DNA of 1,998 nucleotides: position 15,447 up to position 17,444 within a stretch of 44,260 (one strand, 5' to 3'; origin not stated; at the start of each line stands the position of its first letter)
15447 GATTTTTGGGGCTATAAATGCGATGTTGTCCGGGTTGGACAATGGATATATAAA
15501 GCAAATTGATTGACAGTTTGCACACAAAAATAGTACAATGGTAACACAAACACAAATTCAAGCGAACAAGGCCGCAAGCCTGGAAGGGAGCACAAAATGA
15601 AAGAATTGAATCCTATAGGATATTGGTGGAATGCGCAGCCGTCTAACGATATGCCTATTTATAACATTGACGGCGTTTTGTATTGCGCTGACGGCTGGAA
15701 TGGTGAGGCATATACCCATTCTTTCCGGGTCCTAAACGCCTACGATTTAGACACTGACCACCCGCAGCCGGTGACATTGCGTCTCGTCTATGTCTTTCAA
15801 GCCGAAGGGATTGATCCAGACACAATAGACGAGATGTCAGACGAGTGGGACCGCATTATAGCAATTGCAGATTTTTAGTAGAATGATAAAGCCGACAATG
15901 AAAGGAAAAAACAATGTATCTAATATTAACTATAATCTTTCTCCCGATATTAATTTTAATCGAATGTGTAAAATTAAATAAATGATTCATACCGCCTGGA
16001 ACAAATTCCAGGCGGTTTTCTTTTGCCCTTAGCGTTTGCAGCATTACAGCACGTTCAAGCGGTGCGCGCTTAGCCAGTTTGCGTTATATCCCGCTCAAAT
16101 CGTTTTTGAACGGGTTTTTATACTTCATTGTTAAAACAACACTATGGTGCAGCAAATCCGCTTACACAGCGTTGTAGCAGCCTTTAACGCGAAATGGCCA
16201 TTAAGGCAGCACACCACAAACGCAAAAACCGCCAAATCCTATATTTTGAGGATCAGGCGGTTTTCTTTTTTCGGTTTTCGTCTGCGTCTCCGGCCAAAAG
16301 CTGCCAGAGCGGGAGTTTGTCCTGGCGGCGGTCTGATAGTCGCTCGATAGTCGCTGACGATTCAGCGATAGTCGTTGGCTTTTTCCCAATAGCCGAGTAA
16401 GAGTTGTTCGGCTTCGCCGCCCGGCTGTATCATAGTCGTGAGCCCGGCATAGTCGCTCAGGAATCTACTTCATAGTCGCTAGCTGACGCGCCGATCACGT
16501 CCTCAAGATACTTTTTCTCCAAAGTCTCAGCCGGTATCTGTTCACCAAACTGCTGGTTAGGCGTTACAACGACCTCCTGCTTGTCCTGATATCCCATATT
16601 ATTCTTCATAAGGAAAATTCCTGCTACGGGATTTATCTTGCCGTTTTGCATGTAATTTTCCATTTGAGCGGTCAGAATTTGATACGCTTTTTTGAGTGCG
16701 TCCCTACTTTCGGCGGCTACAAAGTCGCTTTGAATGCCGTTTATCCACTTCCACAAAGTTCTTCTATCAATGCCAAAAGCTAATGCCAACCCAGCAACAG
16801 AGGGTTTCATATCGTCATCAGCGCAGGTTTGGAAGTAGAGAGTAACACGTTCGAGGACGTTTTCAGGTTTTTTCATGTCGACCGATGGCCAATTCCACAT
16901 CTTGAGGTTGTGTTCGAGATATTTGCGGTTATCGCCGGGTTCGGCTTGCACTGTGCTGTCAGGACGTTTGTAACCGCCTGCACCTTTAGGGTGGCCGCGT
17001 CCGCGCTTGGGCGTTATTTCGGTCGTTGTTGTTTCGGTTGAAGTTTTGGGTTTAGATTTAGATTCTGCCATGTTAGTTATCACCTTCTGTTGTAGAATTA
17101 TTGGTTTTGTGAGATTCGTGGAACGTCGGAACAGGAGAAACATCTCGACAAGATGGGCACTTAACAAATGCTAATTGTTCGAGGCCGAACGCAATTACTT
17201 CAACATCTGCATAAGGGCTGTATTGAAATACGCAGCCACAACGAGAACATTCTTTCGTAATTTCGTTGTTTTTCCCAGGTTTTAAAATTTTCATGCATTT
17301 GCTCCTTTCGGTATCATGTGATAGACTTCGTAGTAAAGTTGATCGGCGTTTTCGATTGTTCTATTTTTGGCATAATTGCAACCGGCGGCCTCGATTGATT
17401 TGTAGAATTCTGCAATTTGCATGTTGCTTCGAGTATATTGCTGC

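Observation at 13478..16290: Self-contained cassette (small serine recombinase plus five plus-strand small ORFs under consensus promoters) wedged between terS and terL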

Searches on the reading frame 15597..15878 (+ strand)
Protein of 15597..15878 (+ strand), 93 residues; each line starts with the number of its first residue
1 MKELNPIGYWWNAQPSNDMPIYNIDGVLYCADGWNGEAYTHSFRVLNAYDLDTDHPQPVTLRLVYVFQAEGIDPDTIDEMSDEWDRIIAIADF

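Call 5: search_protein_families(library=pfam, proteins=[window:15597-15878:+], max_evalue=0.01)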
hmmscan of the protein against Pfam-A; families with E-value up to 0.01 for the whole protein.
window:15597-15878:+ (93 aa): 0 families

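Call 6: search_protein_families(library=phrogs, proteins=[window:15597-15878:+], max_evalue=0.01)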
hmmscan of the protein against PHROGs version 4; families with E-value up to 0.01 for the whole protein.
window:15597-15878:+ (93 aa): 0 families

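Call 29: find_homologous_proteins(query=window:15597-15878:+)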
Query window:15597-15878:+ (93 aa): 25 proteins with E <= 0.001 among 25 candidates.
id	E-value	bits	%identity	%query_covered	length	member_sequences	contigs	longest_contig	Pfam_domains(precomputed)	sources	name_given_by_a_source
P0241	5.5e-52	192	88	100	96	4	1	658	-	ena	-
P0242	6.3e-52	192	87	100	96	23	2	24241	-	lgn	-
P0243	5.8e-40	153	70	100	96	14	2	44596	-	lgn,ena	-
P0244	7.4e-39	150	68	100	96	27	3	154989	-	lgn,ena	-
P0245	6.2e-36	140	67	100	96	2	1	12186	-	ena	-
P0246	2.2e-32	129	70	89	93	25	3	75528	-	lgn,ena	-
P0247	3.3e-32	128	69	89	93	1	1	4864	-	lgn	-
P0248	9.7e-32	127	69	86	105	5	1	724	-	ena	-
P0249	1.7e-31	126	69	89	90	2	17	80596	-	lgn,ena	-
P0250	2.0e-31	126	69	89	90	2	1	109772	-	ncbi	-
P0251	2.0e-31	126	67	89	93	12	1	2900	-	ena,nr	nr:MAG TPA: hypothetical protein [Caudoviricetes sp.]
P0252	2.3e-31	126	76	73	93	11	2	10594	-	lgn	-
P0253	3.4e-31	125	69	89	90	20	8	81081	-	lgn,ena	-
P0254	5.9e-31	124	72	84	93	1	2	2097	-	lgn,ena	-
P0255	7.4e-31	124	71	84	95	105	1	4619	-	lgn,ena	-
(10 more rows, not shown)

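Call 48: search_solved_structures(query=A3, max_evalue=1)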
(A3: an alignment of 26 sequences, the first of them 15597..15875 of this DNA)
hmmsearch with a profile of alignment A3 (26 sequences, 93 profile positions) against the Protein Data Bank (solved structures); distinct sequences matched with E-value up to 1: 12.
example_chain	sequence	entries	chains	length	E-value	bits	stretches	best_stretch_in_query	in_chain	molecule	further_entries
7q58_A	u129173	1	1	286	1.9e-05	28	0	24-50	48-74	SAKe6BR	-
7ong_A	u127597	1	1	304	6.2e-05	26.3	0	27-56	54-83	SAKe6BE-L1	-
6ntr_A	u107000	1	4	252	0.0029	21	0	30-81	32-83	ATP/GTP-binding site-containing protein A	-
8pjw_A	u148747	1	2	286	0.0041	20.5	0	27-63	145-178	SAKe6FE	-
5y0v_A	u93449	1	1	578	0.44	14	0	23-77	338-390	Beta-hexosaminidase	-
8pjy_A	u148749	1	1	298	0.44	14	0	23-52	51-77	SAKe6EEref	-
3vtr_A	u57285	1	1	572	0.48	13.8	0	23-77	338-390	N-acetylglucosaminidase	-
5y1b_A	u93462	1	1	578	0.52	13.7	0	23-77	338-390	Beta-hexosaminidase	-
3nsm_A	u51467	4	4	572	0.52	13.7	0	23-77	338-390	N-acetylglucosaminidase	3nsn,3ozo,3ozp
3wmb_A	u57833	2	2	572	0.52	13.7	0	23-77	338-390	Beta-hexosaminidase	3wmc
3s6t_A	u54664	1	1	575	0.52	13.7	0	23-77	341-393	N-acetylglucosaminidase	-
5isw_A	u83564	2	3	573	0.81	13.1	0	7-47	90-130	Gramicidin S synthase 1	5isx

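Call 57: predict_structure(alignment_id=A3)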
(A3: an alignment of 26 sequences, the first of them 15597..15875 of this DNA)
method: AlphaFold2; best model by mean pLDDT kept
length: 93 residues; sequences in the alignment: 26
mean_pLDDT: 70.6   pTM: 0.56
mean pLDDT of the five models: 70.6, 57.8, 51.3, 46.8, 46.4
residues with pLDDT >= 90: 0; 70-90: 47; 50-70: 42; < 50: 4
segments of 3 or more residues with pLDDT < 50: 1-3
pLDDT, mean of each block of 10 residues (from residue 1): 65 70 81 79 76 70 61 68 66 70
secondary structure, 60 per line:
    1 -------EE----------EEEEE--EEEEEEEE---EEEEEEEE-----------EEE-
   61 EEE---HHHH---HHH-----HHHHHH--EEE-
elements in order: E20-24 E27-34 E38-45 E57-59 E61-63 H67-70 H82-87 E90-92

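Call 65: fold_search(model_id=the predicted structure, library=pdb)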
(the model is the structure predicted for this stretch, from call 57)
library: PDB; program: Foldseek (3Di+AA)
matches with E <= 10: 44; with E <= 0.001: 0
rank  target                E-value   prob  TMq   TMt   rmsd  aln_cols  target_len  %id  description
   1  3a2z                  3.6e+00  0.04  0.20  0.11   9.5        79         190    9  E. coli Gsp amidase Cys59 sulfenic acid (released 2010-05-19)
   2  6mco_G                3.6e+00  0.03  0.21  0.05  13.9        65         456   11  Crystal structure of the B41 SOSIP.664 Env trimer with PGT124 and 35O22 Fabs, in P23 space group (released 2019-02-27)
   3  4whi                  3.8e+00  0.08  0.29  0.26   9.3        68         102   16  Crystal structure of C-terminal domain of penicillin binding protein Rv0907 (released 2014-10-08)
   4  6z49_B                4.3e+00  0.08  0.22  0.10   7.8        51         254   16  Crystal structure of deubiquitinase Mindy2 (released 2021-06-02)
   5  4l7b_B                4.3e+00  0.03  0.21  0.08  12.8       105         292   10  Structure of keap1 kelch domain with (1S,2R)-2-{[(1S)-1-[(1,3-dioxo-1,3-dihydro-2H-isoindol-2-yl)methyl]-3,4-dihydrois (released 2014-02-19)
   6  5ap7                  4.5e+00  0.06  0.26  0.11   5.6        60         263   13  Naturally Occurring Mutations in the MPS1 Gene Predispose Cells to Kinase Inhibitor Drug Resistance. (released 2015-09-23)
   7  3a2y                  4.5e+00  0.05  0.23  0.13   9.5        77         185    9  E. coli Gsp amidase C59A complexed with Gsp (released 2010-05-19)
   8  6nu9                  4.5e+00  0.03  0.19  0.12  10.5        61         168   16  Crystal Structure of a Zinc-Binding Non-Structural Protein from the Hepatitis E Virus (released 2019-02-13)
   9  3a30                  4.8e+00  0.05  0.23  0.13   9.5        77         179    9  E. coli Gsp amidase C59 acetate modification (released 2010-05-19)
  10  3fa8_A                4.8e+00  0.02  0.19  0.14  12.1        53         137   13  Crystal structure of the apo R132K:Y134F:R111L:L121E mutant of cellular retinoic acid-binding protein II at 1.78 angst (released 2009-10-27)
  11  5joz_A                5.4e+00  0.08  0.26  0.07   3.9        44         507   18  Bacteroides ovatus Xyloglucan PUL GH43B (released 2016-08-10)
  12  2io8_B                5.4e+00  0.07  0.23  0.05   5.5        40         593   10  E. coli Bifunctional glutathionylspermidine synthetase/amidase Incomplex with Mg2+ and ADP (released 2006-12-12)
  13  2io9_B                5.4e+00  0.05  0.20  0.05   5.3        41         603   10  E. coli Bifunctional glutathionylspermidine synthetase/amidase Incomplex with Mg2+ ,GSH and ADP (released 2006-12-12)
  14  3ade_A                5.4e+00  0.02  0.21  0.09  11.2       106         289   13  Crystal Structure of Keap1 in Complex with Sequestosome-1/p62 (released 2010-03-16)
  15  2bsz_B                6.1e+00  0.06  0.28  0.12   8.2        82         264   15  Structure of Mesorhizobium loti arylamine N-acetyltransferase 1 (released 2005-05-25)
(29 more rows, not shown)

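Call 92: find_encoding_contigs(protein=P0244, flank=6000, max_places=4)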
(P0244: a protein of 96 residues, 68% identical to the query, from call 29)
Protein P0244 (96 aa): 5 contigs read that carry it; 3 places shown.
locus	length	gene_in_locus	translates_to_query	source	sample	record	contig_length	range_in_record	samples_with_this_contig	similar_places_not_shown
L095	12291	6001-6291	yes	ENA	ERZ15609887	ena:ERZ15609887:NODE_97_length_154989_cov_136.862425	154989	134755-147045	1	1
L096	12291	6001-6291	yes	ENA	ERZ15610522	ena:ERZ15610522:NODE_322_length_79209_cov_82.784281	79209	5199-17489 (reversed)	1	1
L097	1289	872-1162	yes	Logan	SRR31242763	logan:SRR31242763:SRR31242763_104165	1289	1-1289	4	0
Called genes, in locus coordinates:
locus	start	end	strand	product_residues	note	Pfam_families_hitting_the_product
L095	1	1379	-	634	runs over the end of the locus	PF13708:DUF4942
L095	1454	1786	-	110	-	-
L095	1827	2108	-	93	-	-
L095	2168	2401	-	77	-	-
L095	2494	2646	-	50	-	-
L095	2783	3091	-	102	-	-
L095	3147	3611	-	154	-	-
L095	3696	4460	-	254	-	-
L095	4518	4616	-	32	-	-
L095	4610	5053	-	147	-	-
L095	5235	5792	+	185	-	-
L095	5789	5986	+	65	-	-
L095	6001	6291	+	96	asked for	-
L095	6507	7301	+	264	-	-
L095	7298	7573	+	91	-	-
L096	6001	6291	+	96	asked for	-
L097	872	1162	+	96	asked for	-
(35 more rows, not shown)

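Call 98: search_protein_families(library=padloc, max_evalue=0.01, proteins=[window:15597-15878:+])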
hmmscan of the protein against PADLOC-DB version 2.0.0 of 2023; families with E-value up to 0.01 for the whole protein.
window:15597-15878:+ (93 aa): 0 families

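Call 99: search_protein_families(library=ncbifam, max_evalue=0.01, proteins=[window:15597-15878:+])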
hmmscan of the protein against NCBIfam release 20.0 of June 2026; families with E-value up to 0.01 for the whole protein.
window:15597-15878:+ (93 aa): 0 families

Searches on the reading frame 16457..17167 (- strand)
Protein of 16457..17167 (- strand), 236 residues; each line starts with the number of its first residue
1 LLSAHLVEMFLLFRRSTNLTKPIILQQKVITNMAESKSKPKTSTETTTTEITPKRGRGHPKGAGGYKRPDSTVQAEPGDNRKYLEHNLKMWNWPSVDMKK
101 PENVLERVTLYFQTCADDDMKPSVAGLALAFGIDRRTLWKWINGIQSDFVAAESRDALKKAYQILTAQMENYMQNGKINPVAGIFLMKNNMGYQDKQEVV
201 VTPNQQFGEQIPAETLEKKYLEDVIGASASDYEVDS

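Call 5: search_protein_families(library=pfam, proteins=[window:16457-17167:-], max_evalue=0.01)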
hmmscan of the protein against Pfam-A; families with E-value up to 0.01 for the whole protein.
window:16457-17167:- (236 aa): 2 families
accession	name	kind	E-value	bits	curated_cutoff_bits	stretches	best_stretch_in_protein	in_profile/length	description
PF16677.11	GP3_package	-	1.3e-13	51.5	29.4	1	99-199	7-105/105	DNA-packaging protein gp3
PF13022.12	HTH_Tnp_1_2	-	0.0042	17.6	27.9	1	116-157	20-60/122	Helix-turn-helix of insertion element transposase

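Call 6: search_protein_families(library=phrogs, proteins=[window:16457-17167:-], max_evalue=0.01)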
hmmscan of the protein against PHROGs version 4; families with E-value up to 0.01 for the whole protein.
window:16457-17167:- (236 aa): 2 families
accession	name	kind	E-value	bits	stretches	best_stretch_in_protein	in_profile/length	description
phrog_606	-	head and packaging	8.8e-11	43.1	1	98-211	25-148/167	terminase small subunit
phrog_309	-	head and packaging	2e-08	35.6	1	126-224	161-284/319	terminase small subunit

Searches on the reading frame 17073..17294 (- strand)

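Call 5: search_protein_families(library=pfam, proteins=[window:17073-17294:-], max_evalue=0.01)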
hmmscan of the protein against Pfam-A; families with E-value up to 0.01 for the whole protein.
window:17073-17294:- (73 aa): 0 families

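Call 6: search_protein_families(library=phrogs, proteins=[window:17073-17294:-], max_evalue=0.01)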
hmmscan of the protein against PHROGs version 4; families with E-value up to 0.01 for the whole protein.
window:17073-17294:- (73 aa): 1 family
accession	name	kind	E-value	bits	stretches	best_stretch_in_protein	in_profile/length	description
phrog_6417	-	other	0.0038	18.1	0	2-25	16-39/68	translational regulator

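Call 99: search_protein_families(library=ncbifam, max_evalue=0.01, proteins=[window:17073-17294:-])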
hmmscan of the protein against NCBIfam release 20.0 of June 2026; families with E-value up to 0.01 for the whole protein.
window:17073-17294:- (73 aa): 0 families
